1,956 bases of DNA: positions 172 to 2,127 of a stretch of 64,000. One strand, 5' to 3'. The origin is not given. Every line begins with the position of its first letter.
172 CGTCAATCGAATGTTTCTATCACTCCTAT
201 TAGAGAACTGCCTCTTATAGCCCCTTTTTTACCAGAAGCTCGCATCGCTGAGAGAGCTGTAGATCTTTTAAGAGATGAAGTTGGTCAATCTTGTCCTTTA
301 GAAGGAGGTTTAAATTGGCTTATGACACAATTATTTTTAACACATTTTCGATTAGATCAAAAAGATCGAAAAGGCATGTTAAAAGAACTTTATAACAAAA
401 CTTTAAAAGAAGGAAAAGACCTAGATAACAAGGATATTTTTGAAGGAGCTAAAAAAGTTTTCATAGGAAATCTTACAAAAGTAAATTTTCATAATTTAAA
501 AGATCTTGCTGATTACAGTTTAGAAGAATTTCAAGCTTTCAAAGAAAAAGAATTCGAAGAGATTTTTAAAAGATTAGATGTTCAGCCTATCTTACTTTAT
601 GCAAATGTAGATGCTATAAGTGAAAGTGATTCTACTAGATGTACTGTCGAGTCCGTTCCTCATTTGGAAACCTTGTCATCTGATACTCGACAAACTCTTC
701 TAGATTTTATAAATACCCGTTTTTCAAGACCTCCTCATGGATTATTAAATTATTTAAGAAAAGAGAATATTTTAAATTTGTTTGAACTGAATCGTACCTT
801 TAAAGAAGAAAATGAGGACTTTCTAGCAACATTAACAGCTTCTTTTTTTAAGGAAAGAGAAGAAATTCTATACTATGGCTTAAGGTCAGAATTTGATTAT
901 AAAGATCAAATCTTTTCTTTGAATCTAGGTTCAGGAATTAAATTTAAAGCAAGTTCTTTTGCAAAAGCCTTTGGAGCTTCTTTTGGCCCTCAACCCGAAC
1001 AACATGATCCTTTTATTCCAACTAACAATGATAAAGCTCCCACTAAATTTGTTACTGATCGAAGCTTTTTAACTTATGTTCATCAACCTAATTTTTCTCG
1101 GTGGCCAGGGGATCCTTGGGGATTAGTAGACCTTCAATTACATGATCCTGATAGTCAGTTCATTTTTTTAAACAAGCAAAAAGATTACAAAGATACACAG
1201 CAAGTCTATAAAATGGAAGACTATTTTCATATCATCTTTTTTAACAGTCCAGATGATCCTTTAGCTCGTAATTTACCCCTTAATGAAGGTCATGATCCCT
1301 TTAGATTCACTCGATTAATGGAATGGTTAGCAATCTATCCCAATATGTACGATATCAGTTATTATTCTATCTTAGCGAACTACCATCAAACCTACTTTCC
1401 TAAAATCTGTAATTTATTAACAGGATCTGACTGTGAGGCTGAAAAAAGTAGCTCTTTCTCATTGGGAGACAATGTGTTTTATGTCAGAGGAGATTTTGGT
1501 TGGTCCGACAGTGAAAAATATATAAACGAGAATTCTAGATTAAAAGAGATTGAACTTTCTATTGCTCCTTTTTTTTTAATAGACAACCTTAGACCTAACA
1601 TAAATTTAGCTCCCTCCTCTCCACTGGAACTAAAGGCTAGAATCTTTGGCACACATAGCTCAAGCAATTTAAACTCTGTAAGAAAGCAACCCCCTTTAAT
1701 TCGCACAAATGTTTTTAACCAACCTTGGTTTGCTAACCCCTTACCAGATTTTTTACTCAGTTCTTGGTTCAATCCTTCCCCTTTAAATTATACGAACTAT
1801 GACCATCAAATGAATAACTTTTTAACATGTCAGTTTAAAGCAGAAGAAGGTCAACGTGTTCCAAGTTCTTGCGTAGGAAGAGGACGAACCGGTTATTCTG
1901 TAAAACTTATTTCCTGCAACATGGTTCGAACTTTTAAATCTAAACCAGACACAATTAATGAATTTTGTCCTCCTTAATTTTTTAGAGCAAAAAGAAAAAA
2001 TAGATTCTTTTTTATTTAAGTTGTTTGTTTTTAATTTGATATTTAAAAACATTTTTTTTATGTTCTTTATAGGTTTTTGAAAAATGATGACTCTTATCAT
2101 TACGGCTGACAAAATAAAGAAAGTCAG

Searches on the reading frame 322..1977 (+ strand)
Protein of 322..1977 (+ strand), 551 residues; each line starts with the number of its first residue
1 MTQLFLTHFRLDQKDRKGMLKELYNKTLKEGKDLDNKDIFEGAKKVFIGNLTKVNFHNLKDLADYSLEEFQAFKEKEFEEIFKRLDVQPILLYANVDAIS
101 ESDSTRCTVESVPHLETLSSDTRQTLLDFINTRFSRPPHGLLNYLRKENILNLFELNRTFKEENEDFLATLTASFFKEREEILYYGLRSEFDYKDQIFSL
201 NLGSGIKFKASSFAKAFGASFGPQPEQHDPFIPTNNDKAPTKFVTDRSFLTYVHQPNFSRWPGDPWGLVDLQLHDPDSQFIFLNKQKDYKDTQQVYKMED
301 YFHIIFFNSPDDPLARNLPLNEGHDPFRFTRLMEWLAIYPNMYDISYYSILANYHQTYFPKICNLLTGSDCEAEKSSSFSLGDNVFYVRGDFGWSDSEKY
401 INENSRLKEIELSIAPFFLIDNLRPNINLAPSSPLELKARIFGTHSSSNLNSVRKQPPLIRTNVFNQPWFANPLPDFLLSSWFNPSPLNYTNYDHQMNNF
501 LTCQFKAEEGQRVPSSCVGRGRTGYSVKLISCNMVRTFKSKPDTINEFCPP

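Call 71: find_encoding_contigs(protein=window:322-1977:+, flank=10000, max_places=1)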
Protein window:322-1977:+ (551 aa): no gene with exactly this product is on record in the collection.
